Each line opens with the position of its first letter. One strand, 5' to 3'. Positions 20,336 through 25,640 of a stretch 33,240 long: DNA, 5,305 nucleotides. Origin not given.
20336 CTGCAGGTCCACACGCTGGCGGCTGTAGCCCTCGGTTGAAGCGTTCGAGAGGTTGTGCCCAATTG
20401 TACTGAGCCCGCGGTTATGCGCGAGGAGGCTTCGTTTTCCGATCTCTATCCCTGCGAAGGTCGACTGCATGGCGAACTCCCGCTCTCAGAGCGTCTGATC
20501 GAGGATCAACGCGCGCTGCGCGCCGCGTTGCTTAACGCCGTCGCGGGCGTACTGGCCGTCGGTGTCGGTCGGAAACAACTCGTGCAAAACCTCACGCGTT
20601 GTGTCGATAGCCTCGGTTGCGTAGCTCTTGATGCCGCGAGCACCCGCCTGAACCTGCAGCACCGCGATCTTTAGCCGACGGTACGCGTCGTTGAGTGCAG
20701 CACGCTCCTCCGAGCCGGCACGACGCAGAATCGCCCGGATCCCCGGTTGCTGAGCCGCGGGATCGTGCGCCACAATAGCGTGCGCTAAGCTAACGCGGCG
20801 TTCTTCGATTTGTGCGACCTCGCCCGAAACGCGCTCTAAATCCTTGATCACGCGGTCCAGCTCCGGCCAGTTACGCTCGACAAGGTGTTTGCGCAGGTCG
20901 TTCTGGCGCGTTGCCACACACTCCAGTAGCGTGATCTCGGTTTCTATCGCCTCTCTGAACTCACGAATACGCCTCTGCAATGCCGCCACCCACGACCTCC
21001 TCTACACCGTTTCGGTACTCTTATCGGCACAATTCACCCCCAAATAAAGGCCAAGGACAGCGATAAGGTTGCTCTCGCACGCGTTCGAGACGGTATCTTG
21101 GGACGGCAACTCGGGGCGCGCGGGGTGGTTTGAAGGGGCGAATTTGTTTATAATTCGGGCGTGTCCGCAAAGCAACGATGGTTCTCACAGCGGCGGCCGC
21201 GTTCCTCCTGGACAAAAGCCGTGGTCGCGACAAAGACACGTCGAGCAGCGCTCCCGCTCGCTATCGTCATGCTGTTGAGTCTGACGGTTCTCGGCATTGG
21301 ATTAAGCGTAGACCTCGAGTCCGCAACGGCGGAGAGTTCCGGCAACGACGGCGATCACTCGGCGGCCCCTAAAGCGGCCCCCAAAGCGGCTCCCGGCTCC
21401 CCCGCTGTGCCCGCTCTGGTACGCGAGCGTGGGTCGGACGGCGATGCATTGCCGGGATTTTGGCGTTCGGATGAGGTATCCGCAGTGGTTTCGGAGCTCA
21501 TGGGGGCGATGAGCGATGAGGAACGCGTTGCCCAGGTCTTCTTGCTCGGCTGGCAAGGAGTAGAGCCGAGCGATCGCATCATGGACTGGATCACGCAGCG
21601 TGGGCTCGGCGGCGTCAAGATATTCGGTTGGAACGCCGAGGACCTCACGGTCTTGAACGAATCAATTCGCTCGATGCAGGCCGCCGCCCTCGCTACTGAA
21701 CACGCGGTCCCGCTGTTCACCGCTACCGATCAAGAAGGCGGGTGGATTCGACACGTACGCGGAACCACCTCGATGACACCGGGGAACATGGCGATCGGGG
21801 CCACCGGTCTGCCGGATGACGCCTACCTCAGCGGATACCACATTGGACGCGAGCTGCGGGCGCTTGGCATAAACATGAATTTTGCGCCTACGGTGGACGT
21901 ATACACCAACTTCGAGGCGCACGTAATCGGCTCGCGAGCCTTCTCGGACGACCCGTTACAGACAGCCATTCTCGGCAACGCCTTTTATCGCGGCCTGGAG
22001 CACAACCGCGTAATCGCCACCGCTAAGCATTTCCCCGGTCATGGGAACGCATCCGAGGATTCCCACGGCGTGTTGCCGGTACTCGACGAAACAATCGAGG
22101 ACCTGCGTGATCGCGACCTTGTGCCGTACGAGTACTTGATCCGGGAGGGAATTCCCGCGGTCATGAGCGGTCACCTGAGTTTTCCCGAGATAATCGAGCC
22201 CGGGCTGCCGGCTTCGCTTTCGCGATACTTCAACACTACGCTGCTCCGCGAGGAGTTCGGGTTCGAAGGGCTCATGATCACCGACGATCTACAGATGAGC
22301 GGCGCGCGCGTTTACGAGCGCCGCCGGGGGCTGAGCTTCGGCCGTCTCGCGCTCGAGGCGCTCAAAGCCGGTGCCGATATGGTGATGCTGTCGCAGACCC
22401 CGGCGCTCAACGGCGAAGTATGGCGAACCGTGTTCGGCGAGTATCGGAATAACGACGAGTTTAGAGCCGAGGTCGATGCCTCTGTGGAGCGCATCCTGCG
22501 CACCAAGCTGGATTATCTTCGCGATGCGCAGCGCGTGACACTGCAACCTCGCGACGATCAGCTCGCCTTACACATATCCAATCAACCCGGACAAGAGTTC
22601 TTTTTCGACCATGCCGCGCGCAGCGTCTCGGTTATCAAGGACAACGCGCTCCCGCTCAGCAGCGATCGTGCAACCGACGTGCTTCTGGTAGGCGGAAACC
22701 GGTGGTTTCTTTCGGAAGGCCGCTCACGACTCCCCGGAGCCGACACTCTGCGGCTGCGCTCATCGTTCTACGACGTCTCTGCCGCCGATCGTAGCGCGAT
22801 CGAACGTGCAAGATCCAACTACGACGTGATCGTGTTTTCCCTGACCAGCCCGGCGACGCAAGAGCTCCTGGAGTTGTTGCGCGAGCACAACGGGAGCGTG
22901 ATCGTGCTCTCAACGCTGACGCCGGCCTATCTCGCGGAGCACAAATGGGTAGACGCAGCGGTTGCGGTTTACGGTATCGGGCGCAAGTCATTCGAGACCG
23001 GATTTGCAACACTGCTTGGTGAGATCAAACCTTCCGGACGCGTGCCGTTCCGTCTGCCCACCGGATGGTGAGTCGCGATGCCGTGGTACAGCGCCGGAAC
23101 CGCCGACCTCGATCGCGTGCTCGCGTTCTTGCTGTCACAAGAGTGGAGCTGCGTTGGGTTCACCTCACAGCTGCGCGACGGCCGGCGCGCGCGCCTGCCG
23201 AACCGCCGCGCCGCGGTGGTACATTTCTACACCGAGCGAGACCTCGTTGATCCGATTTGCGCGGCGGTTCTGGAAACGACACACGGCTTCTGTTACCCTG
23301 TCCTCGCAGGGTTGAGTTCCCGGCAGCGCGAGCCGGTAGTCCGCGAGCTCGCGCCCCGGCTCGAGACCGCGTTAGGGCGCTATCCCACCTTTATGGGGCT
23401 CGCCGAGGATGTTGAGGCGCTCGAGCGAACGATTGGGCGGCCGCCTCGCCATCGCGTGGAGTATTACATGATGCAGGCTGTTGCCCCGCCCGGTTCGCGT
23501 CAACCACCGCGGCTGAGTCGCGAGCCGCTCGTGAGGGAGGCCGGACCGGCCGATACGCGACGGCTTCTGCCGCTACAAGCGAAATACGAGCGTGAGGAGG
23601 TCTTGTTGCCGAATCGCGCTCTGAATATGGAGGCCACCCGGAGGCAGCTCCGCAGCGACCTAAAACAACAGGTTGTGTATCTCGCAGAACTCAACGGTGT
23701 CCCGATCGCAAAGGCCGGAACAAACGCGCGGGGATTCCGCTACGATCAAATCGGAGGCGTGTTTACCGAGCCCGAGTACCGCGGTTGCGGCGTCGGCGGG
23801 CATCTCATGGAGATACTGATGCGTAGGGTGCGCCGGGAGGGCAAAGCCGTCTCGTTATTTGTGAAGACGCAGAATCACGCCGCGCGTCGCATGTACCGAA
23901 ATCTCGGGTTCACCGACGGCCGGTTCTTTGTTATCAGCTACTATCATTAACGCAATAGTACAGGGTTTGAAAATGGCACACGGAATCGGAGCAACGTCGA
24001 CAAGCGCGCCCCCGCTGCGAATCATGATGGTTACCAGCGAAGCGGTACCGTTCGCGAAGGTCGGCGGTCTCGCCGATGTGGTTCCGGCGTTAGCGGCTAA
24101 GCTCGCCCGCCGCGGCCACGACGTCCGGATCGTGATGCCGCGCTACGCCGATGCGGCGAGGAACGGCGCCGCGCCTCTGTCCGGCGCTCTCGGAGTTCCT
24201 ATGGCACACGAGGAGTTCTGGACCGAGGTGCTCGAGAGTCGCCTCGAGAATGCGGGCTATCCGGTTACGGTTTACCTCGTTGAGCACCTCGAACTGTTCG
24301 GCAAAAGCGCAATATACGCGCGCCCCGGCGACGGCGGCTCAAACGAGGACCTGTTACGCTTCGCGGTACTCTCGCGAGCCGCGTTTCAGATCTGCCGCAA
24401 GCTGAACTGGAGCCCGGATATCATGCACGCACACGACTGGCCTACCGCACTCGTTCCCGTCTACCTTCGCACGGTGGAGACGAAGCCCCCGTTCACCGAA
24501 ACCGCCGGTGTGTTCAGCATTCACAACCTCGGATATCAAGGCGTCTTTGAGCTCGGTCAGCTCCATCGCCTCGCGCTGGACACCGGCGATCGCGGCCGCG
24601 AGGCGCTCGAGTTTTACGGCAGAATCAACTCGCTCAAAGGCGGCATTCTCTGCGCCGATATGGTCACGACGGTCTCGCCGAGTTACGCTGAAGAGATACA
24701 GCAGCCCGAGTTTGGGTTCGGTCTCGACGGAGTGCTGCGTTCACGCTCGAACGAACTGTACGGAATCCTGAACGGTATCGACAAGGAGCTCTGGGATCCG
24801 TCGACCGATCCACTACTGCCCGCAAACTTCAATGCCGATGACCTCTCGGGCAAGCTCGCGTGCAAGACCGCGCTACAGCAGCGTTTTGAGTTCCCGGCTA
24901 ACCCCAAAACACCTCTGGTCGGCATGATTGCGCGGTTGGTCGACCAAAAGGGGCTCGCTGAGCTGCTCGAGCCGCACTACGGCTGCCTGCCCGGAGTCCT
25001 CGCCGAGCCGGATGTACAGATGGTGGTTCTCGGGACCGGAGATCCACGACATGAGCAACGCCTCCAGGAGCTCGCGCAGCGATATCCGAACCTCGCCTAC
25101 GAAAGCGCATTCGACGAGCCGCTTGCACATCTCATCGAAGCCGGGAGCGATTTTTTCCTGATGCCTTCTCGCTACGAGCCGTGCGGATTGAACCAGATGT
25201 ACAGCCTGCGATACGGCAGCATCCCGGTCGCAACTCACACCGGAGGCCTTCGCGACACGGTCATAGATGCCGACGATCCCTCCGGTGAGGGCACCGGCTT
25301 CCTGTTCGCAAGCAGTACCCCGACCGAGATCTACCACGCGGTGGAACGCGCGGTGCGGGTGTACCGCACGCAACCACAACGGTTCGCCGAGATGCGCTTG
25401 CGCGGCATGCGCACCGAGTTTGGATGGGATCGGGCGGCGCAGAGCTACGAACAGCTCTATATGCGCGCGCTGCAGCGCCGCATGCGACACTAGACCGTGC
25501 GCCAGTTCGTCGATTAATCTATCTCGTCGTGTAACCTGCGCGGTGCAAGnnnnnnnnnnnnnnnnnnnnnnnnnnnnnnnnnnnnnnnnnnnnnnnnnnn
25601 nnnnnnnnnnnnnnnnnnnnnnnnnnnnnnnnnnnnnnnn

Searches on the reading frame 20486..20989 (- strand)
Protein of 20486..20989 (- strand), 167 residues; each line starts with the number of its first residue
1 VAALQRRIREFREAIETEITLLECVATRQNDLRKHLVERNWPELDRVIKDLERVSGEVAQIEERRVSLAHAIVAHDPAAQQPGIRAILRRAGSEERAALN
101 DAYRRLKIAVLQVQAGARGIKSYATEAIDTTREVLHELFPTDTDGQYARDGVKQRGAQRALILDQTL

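Call 21: search_protein_families(library=pfam, proteins=[window:20486-20989:-], max_evalue=0.001)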
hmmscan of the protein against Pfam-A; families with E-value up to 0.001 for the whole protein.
window:20486-20989:- (167 aa): 1 family
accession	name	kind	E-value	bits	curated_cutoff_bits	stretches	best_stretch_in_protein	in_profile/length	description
PF05130.17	FlgN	-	2.9e-07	31.5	30.5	1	11-152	6-144/147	FlgN protein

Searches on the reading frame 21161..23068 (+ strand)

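Call 21: search_protein_families(library=pfam, proteins=[window:21161-23068:+], max_evalue=0.001)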
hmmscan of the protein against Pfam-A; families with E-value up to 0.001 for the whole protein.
window:21161-23068:+ (636 aa): 2 families
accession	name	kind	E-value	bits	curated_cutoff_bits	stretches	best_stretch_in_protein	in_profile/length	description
PF00933.27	Glyco_hydro_3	-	3.1e-69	234.3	27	1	131-447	14-315/316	Glycosyl hydrolase family 3 N terminal domain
PF01915.27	Glyco_hydro_3_C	-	2.8e-06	27.9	31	1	550-633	85-170/200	Glycosyl hydrolase family 3 C-terminal domain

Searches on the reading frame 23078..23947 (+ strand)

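Call 49: search_protein_families(library=pfam, proteins=[window:23078-23947:+], max_evalue=0.00001)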
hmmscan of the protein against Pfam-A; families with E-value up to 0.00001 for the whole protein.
window:23078-23947:+ (290 aa): 5 families
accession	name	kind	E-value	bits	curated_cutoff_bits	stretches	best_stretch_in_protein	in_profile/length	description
PF00583.31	Acetyltransf_1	-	4.1e-14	53.3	20.7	1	195-278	27-116/116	Acetyltransferase (GNAT) family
PF13508.13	Acetyltransf_7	-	1e-10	42.2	27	1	198-279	3-83/84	Acetyltransferase (GNAT) domain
PF08445.16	FR47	-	1.1e-10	41.8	22.1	1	224-279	23-78/86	FR47-like protein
PF13673.13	Acetyltransf_10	-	3.6e-08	33.9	23.6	1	169-279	4-108/128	Acetyltransferase (GNAT) domain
PF13527.13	Acetyltransf_9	-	9.8e-06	26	25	0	220-279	70-125/127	Acetyltransferase (GNAT) domain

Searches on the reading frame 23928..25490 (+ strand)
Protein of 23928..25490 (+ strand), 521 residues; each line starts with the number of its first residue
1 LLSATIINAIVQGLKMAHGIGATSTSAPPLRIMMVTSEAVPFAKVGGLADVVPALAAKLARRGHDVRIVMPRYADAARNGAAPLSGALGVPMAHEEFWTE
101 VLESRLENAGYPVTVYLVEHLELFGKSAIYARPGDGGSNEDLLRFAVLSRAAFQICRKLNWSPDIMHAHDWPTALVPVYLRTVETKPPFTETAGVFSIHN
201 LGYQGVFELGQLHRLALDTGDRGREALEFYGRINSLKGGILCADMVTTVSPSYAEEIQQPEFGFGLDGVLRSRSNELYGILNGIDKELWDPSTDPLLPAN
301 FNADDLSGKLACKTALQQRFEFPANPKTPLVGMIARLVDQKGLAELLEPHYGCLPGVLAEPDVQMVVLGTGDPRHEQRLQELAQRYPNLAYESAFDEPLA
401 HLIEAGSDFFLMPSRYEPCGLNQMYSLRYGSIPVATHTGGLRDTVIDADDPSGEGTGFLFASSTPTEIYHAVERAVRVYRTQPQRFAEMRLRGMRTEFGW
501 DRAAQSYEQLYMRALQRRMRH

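Call 49: search_protein_families(library=pfam, proteins=[window:23928-25490:+], max_evalue=0.00001)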
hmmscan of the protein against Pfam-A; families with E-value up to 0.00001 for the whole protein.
window:23928-25490:+ (521 aa): 5 families
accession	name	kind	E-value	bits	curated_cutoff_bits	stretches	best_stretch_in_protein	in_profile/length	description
PF08323.17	Glyco_transf_5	-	2.6e-74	250.4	22.7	1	31-271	1-238/239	Starch synthase catalytic domain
PF00534.26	Glycos_transf_1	-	4.3e-13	49.6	26.4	1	318-477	5-157/172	Glycosyl transferases group 1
PF13439.12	Glyco_transf_4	-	2.5e-10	41.1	28.5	0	104-259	13-150/170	Glycosyltransferase Family 4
PF13692.12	Glyco_trans_1_4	-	1.2e-09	39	27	1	329-475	2-139/142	Glycosyl transferases group 1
PF13579.12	Glyco_trans_4_4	-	2.7e-09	38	29.7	1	46-258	1-143/158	Glycosyl transferase 4-like domain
